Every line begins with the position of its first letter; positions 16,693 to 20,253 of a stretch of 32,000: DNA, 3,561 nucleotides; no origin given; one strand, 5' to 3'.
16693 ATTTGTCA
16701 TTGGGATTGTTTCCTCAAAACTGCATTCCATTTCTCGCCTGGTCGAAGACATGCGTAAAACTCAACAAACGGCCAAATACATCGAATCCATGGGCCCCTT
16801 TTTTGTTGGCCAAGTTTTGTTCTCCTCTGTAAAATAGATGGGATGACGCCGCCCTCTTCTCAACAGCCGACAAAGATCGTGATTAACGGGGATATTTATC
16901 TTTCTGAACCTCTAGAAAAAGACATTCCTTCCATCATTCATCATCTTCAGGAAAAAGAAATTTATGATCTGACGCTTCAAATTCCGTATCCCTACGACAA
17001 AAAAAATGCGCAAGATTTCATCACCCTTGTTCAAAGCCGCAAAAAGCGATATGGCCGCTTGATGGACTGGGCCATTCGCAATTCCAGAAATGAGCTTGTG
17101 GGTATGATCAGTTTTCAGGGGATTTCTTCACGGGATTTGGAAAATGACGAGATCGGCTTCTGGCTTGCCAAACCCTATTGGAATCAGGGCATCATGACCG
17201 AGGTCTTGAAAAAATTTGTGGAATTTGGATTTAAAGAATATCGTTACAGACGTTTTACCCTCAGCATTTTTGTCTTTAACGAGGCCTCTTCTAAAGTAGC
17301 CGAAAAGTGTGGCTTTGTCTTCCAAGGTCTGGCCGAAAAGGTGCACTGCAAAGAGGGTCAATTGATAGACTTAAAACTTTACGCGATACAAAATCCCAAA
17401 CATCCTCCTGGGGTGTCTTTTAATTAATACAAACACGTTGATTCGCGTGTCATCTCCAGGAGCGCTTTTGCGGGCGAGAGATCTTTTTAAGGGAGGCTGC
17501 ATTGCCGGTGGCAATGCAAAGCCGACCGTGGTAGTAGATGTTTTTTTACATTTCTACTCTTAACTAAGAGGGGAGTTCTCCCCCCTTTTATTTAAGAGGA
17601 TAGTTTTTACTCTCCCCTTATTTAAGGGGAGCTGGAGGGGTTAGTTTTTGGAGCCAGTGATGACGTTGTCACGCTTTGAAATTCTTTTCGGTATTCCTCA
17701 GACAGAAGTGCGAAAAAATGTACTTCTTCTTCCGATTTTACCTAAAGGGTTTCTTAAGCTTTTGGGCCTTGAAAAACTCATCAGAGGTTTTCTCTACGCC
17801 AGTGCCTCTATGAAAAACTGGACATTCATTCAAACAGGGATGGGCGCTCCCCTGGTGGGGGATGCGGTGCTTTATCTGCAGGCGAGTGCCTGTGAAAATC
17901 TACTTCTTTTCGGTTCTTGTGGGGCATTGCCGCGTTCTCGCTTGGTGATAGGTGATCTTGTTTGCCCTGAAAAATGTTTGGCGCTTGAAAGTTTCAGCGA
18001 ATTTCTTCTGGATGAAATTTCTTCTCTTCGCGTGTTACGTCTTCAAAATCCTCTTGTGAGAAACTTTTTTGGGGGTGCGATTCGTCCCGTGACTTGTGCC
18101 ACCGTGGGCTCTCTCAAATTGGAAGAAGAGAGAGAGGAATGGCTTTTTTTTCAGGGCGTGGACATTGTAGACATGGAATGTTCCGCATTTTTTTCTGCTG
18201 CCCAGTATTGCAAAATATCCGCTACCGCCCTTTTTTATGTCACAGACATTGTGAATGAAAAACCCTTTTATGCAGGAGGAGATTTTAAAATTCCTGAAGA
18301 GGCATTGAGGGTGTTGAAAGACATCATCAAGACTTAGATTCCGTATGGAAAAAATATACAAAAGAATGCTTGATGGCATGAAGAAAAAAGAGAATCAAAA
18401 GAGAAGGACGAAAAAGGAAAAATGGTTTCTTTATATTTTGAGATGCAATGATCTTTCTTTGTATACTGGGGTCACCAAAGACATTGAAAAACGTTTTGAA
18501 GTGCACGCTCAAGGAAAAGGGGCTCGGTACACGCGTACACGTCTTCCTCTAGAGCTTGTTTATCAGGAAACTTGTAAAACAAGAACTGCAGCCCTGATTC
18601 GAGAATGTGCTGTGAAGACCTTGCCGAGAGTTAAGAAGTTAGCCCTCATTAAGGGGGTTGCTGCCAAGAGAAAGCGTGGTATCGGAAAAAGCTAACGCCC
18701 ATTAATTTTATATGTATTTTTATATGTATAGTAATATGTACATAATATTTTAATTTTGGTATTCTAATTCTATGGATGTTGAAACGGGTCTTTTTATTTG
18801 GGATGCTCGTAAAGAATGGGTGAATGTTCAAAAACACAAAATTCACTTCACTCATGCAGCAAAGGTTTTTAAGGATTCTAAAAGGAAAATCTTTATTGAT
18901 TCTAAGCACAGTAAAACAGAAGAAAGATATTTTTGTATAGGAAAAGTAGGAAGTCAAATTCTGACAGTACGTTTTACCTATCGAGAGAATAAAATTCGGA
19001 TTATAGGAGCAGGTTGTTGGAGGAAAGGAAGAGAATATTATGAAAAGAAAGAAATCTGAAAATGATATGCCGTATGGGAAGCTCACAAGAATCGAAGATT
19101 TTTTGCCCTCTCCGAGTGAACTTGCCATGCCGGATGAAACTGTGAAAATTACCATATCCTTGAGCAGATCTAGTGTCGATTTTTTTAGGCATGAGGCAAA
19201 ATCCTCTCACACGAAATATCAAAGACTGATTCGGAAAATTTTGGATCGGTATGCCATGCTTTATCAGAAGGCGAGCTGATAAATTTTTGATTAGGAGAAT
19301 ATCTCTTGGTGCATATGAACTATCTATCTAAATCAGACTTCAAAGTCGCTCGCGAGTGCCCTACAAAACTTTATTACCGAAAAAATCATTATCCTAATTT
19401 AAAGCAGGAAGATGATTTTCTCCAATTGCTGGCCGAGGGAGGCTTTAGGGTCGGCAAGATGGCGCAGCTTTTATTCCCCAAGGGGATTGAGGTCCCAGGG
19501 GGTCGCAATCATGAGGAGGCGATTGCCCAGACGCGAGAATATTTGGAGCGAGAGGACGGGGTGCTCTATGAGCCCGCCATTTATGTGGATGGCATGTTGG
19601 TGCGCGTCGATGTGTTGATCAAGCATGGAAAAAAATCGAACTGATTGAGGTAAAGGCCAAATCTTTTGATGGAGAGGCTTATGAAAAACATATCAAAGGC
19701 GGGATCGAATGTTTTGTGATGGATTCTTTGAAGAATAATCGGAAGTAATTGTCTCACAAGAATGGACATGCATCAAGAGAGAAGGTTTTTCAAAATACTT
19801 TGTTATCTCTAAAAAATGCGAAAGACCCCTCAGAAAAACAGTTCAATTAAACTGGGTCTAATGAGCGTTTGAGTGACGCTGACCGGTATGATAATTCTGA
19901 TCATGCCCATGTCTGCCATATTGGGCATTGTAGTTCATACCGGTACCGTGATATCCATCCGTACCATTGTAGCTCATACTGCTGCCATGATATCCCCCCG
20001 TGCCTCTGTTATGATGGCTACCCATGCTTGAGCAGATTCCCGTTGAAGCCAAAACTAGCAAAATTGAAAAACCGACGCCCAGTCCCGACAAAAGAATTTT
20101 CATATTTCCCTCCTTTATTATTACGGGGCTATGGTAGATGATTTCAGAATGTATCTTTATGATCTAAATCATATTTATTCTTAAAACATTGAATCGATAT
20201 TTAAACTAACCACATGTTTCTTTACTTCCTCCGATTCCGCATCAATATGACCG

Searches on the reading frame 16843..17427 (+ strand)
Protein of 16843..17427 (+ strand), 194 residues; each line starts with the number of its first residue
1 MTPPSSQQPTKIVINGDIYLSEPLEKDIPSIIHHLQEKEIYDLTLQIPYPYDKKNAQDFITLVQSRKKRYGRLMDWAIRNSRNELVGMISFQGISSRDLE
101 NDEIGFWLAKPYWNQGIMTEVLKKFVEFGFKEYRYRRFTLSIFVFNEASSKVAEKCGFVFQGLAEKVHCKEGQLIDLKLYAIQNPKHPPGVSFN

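Call 6: search_protein_families(library=pfam, proteins=[window:16843-17427:+], max_evalue=0.001)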
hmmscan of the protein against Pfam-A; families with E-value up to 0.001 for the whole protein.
window:16843-17427:+ (194 aa): 3 families
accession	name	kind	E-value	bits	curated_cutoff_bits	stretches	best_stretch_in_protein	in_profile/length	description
PF13302.13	Acetyltransf_3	-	3.1e-24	86.7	25.4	1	20-159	4-138/138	Acetyltransferase (GNAT) domain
PF00583.31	Acetyltransf_1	-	1.4e-10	41.9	20.7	1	51-158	16-116/116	Acetyltransferase (GNAT) family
PF13420.13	Acetyltransf_4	-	1e-06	29.3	24.3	1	80-176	56-152/155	Acetyltransferase (GNAT) domain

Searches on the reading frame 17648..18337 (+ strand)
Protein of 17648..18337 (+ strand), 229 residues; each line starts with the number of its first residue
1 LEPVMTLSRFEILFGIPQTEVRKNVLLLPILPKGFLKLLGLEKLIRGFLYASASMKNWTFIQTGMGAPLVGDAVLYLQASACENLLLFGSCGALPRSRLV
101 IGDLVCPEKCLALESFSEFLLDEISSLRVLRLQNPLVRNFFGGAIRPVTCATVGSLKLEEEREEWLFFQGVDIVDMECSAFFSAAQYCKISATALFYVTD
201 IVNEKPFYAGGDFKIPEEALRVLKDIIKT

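Call 6: search_protein_families(library=pfam, proteins=[window:17648-18337:+], max_evalue=0.001)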
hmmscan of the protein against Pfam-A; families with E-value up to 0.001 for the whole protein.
window:17648-18337:+ (229 aa): 1 family
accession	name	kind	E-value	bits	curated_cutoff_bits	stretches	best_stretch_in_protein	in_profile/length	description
PF01048.26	PNP_UDP_1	-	2.7e-12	47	25.1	1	59-204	45-202/233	Phosphorylase superfamily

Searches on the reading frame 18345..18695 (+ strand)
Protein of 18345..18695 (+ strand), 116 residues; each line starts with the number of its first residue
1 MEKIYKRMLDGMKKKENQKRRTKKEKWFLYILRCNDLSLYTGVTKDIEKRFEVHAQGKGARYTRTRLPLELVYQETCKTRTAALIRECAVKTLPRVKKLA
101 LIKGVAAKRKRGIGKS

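Call 6: search_protein_families(library=pfam, proteins=[window:18345-18695:+], max_evalue=0.001)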
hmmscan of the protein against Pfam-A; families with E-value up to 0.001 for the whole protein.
window:18345-18695:+ (116 aa): 1 family
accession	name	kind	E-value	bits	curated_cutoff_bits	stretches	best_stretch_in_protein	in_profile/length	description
PF01541.30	GIY-YIG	-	1.9e-15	57.3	22.6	1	26-93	1-71/78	GIY-YIG catalytic domain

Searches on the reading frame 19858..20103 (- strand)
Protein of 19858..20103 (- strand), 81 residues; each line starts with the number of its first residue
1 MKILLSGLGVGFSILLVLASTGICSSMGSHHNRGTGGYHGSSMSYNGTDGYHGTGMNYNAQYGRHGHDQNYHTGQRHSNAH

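Call 6: search_protein_families(library=pfam, proteins=[window:19858-20103:-], max_evalue=0.001)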
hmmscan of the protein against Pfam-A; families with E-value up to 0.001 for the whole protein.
window:19858-20103:- (81 aa): 0 families

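Call 69: search_protein_families(library=ncbifam, proteins=[window:19858-20103:-], max_evalue=0.01)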
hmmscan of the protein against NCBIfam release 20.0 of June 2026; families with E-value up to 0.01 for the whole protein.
window:19858-20103:- (81 aa): 0 families
